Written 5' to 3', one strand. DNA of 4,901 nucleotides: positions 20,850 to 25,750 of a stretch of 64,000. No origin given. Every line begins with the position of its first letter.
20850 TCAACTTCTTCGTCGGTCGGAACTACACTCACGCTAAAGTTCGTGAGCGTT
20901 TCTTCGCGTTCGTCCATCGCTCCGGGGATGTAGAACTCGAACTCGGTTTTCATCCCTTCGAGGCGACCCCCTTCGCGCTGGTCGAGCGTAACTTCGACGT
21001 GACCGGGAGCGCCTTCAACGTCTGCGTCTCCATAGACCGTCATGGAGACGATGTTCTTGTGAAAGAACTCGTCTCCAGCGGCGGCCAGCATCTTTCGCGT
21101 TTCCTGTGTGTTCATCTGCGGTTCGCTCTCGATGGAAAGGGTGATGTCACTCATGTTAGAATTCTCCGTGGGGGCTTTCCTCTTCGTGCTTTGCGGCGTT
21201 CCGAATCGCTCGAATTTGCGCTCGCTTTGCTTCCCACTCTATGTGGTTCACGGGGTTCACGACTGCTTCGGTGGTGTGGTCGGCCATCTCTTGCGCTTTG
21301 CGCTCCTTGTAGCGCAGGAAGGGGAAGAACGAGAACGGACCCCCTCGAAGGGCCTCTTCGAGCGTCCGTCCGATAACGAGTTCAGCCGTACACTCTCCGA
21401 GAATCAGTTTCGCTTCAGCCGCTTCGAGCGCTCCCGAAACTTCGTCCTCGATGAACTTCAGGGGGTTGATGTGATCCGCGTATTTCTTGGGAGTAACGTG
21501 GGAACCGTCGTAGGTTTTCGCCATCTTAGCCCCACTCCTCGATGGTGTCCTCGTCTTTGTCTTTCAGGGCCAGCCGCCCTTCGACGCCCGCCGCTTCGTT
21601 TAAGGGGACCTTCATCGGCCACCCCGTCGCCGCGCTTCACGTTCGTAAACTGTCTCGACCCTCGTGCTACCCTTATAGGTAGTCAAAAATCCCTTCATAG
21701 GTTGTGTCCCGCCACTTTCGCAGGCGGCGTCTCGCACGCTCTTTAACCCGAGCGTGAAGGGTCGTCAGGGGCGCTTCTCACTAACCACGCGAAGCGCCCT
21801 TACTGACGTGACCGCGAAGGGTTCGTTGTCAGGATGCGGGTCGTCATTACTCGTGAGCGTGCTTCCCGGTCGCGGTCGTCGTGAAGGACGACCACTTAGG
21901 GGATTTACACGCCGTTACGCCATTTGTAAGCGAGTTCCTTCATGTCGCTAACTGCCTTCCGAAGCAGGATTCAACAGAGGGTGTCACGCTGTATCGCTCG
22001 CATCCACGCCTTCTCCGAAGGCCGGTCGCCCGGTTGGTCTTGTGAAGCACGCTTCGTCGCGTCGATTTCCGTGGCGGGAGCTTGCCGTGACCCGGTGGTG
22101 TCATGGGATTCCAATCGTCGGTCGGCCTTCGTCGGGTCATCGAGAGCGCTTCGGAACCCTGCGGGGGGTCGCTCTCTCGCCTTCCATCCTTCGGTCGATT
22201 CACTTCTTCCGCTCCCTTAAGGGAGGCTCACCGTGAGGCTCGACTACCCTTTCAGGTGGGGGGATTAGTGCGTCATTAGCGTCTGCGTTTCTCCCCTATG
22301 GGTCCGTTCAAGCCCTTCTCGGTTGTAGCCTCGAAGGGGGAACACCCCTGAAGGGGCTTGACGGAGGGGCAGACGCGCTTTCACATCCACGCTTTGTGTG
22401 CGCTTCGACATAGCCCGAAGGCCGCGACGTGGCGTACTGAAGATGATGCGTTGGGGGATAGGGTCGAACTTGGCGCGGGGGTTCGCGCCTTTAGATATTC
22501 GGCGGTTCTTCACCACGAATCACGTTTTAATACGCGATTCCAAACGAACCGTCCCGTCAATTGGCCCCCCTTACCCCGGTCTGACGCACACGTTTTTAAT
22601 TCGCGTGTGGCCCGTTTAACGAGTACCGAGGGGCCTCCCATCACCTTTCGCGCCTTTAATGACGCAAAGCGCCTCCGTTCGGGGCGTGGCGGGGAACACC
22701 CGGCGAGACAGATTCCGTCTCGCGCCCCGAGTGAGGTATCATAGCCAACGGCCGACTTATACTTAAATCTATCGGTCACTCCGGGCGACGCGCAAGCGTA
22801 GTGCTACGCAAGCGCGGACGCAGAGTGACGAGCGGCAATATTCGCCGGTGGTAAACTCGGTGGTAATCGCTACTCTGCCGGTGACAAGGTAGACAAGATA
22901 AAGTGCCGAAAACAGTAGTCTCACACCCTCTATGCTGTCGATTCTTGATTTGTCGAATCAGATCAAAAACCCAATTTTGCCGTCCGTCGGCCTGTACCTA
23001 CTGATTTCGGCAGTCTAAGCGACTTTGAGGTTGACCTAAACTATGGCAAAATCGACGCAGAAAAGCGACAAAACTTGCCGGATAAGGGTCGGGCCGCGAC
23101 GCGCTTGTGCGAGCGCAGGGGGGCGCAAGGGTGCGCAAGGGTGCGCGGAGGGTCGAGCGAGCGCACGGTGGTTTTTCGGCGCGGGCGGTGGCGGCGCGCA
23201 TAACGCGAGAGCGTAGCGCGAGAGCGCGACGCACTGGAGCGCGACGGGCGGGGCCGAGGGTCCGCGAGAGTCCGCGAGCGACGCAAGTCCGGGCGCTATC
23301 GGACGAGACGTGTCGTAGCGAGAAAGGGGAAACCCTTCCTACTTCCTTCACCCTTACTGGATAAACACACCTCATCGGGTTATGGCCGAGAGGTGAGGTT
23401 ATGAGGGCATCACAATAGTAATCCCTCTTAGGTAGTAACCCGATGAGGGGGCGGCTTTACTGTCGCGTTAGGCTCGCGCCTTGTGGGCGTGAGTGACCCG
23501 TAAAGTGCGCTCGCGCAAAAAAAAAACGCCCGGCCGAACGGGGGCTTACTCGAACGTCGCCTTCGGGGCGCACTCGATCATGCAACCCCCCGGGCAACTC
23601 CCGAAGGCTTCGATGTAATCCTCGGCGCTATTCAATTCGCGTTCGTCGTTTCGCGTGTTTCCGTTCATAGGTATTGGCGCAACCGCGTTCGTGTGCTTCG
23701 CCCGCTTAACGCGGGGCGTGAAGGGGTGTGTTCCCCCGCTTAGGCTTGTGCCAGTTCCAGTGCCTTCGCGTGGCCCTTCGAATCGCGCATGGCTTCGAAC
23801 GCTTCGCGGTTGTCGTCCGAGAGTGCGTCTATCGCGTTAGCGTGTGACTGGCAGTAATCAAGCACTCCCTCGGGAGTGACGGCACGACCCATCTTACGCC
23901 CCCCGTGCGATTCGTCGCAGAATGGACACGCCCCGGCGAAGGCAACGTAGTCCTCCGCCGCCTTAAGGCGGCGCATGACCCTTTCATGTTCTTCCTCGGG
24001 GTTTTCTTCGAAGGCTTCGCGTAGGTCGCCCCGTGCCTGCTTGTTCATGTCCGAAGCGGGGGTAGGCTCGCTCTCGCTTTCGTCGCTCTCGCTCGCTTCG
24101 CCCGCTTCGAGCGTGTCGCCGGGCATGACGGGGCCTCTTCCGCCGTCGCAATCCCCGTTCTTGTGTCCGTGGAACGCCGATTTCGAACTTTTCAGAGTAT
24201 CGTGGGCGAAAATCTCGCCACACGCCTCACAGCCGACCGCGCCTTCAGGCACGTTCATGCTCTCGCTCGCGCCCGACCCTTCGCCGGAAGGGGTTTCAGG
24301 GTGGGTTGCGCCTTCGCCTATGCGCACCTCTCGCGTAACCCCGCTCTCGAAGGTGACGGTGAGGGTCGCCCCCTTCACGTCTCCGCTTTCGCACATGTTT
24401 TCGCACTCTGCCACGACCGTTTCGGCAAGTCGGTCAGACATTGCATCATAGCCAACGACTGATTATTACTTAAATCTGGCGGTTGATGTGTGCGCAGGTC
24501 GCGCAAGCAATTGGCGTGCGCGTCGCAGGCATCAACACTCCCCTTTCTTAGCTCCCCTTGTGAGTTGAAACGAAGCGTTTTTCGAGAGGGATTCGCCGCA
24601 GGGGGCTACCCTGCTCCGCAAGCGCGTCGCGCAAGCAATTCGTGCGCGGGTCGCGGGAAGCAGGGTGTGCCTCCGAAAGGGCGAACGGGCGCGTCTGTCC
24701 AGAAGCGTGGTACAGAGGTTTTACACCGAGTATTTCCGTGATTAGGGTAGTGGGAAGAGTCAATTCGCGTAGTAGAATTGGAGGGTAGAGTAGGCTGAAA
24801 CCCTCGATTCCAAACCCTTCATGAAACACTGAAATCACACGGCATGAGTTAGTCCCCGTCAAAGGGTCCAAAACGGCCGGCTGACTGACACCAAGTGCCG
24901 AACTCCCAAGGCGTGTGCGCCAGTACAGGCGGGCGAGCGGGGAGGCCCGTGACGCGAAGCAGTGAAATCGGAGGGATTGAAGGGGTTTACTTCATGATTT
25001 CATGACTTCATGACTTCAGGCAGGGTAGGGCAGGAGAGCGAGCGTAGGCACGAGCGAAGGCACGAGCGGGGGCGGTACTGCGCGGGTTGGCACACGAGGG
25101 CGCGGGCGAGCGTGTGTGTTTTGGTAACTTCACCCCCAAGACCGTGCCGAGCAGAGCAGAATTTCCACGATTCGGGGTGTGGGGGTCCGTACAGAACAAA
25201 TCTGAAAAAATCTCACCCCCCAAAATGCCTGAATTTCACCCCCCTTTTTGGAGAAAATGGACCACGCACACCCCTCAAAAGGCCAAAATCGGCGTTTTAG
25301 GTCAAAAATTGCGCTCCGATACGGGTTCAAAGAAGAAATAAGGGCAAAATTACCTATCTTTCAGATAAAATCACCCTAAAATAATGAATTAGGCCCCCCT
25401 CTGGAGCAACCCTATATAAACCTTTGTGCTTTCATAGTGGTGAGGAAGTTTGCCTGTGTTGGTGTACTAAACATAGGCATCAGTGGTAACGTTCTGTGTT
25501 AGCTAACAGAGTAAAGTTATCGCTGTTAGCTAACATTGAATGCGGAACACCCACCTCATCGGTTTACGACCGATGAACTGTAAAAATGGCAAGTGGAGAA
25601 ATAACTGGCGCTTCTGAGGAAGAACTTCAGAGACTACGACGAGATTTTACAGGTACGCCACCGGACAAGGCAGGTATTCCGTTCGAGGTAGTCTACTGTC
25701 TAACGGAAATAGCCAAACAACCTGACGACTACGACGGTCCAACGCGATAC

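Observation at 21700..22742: Candidate ~1-kb highly structured non-coding RNA in an archaeal virus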

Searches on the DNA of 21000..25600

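Call 18: search_rna_families(source=window, start=21000, end=25600, threshold=evalue, max_evalue=10)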
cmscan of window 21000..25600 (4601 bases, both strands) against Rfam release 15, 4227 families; matches with E-value up to 10: 6.
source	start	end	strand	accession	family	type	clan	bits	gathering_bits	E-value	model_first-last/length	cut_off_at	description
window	23368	23450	-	RF03768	mir-1329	Gene; miRNA;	-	21.9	101.2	0.77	1-85/85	no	mir-1329 microRNA precursor family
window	24290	24342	+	RF03212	mir-2788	Gene; miRNA;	-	21.4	62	0.34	22-73/92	no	mir-2788 microRNA precursor family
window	21662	21714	-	RF00517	serC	Cis-reg; leader;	-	19.8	35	0.41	1-52/52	no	serC leader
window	24296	24389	+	RF02239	asX6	Gene; sRNA;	-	19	50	7.1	1-93/93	no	Xanthomonas sRNA asX6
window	21037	21081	+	RF02850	Ysr276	Gene; antisense;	-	14.1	100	0.77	84-129/195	no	Yersinia sRNA 276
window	23086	23112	+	RF02087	Yar_3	Gene; lncRNA;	-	13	50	7.3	1-67/67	no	Yellow-achaete intergenic RNA conserved region 3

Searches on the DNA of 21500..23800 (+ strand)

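Call 7: search_dna_similar(query=window:21500-23800:+, collection=phages, mode=distant, max_rows=30)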
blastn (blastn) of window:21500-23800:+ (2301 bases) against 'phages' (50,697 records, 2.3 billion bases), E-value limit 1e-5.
Records with a match: 3; places in all: 3; records where one place covers at least 80% of the query: 0.
Best place of each record, by identity: 60-80% 3.
By first word of the organism name: Haloarcula 2; Halorubrum 1.
By host as written in the record: Haloarcula californiae 2; Halorubrum sp. 1.
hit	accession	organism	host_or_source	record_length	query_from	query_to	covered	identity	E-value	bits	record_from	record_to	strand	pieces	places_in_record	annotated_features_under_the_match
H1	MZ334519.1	Haloarcula virus HCTV-6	Haloarcula californiae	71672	550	714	7%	71.9%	1e-11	79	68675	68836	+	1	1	hypothetical protein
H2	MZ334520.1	Haloarcula virus HCTV-15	Haloarcula californiae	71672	550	714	7%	71.9%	1e-11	79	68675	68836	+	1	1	hypothetical protein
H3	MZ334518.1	Halorubrum virus HRTV-11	Halorubrum sp.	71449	550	641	4%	77.4%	5e-9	70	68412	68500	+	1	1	none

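Call 11: get_annotated_region(hit=H1, flank=4000)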
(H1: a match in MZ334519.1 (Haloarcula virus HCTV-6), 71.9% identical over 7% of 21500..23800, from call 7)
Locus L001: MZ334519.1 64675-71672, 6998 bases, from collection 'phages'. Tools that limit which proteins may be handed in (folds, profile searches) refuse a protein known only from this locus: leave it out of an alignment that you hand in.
description: Haloarcula virus HCTV-6 isolate HCTV-6/15, complete genome.
organism: Haloarcula virus HCTV-6 (NCBI taxid 2877981)
taxonomy: Viruses; Duplodnaviria; Heunggongvirae; Uroviricota; Caudoviricetes; Thumleimavirales; Hafunaviridae; Mincapvirus
host: Haloarcula californiae; source: solar saltern; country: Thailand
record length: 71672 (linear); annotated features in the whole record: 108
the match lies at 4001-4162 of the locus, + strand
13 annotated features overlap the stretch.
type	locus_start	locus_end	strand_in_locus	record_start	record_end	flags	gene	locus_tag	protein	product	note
CDS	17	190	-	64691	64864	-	-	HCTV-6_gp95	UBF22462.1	hypothetical protein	-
CDS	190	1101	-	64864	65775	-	-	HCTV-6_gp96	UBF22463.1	hypothetical protein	-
CDS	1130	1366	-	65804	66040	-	-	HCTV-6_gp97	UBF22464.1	hypothetical protein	-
CDS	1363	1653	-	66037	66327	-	-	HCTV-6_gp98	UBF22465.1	hypothetical protein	-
CDS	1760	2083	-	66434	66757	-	-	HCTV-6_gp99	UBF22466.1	hypothetical protein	-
CDS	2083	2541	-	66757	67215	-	-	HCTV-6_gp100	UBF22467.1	hypothetical protein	-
CDS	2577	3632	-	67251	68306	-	-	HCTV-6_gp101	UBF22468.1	hypothetical protein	-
CDS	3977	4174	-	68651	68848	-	-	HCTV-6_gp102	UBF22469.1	hypothetical protein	-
CDS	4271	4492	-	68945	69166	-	-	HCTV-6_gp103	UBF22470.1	hypothetical protein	-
CDS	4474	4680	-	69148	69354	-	-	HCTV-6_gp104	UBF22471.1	hypothetical protein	-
CDS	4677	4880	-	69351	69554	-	-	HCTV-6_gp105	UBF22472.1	hypothetical protein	-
CDS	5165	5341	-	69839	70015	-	-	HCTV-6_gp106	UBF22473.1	hypothetical protein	-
CDS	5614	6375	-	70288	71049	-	-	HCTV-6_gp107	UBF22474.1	hypothetical protein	-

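Call 12: get_annotated_region(hit=H3, flank=4000)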
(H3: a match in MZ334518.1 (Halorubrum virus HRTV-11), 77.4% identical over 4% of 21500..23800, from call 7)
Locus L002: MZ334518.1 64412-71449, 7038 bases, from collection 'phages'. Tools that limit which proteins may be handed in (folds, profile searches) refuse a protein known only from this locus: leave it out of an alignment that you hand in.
description: Halorubrum virus HRTV-11 isolate HRTV-11/47, complete genome.
organism: Halorubrum virus HRTV-11 (NCBI taxid 2877992)
taxonomy: Viruses; Duplodnaviria; Heunggongvirae; Uroviricota; Caudoviricetes; Thumleimavirales; Hafunaviridae; Mincapvirus
host: Halorubrum sp.; source: solar saltern; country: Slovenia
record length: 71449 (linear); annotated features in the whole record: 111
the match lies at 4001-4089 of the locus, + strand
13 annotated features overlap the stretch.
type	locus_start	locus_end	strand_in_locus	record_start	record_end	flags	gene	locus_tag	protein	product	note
CDS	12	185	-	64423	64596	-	-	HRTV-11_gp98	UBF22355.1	hypothetical protein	-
CDS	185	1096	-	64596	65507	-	-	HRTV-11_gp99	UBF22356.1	hypothetical protein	-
CDS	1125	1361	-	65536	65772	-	-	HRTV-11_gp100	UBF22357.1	hypothetical protein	-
CDS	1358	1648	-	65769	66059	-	-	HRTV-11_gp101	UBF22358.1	hypothetical protein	-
CDS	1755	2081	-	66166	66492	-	-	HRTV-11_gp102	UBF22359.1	hypothetical protein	-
CDS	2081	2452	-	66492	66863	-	-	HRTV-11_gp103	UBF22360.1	hypothetical protein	-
CDS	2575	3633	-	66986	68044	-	-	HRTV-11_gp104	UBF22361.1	hypothetical protein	-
CDS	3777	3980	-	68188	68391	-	-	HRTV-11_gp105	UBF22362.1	hypothetical protein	-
CDS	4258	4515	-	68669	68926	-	-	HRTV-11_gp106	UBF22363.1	hypothetical protein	-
CDS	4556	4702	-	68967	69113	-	-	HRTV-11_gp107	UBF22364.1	hypothetical protein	-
CDS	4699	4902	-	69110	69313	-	-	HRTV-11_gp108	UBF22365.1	hypothetical protein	-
CDS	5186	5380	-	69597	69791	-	-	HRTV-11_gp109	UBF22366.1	hypothetical protein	-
CDS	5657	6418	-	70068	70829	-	-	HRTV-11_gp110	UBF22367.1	hypothetical protein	-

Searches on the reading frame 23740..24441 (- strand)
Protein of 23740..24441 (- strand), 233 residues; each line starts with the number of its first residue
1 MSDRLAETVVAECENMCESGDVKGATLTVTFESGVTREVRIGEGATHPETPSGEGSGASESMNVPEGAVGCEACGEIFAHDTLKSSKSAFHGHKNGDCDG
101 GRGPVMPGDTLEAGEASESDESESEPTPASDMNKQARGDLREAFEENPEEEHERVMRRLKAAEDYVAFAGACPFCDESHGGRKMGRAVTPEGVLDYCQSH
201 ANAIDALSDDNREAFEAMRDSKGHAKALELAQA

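Call 21: search_dna_similar(query=window:23740-24441:-, collection=phages, mode=protein, max_rows=60)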
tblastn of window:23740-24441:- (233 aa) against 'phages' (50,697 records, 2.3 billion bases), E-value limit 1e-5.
No match.

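Call 75: search_protein_families(library=pfam, proteins=[window:23740-24441:-], max_evalue=0.01)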
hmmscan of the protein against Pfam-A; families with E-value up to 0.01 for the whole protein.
window:23740-24441:- (233 aa): 0 families

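Call 95: search_protein_families(library=phrogs, proteins=[window:23740-24441:-], max_evalue=0.01)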
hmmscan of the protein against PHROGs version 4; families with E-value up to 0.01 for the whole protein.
window:23740-24441:- (233 aa): 1 family
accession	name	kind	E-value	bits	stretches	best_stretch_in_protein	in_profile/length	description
phrog_29328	-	unknown function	1.8e-08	35.5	1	3-198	4-213/253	-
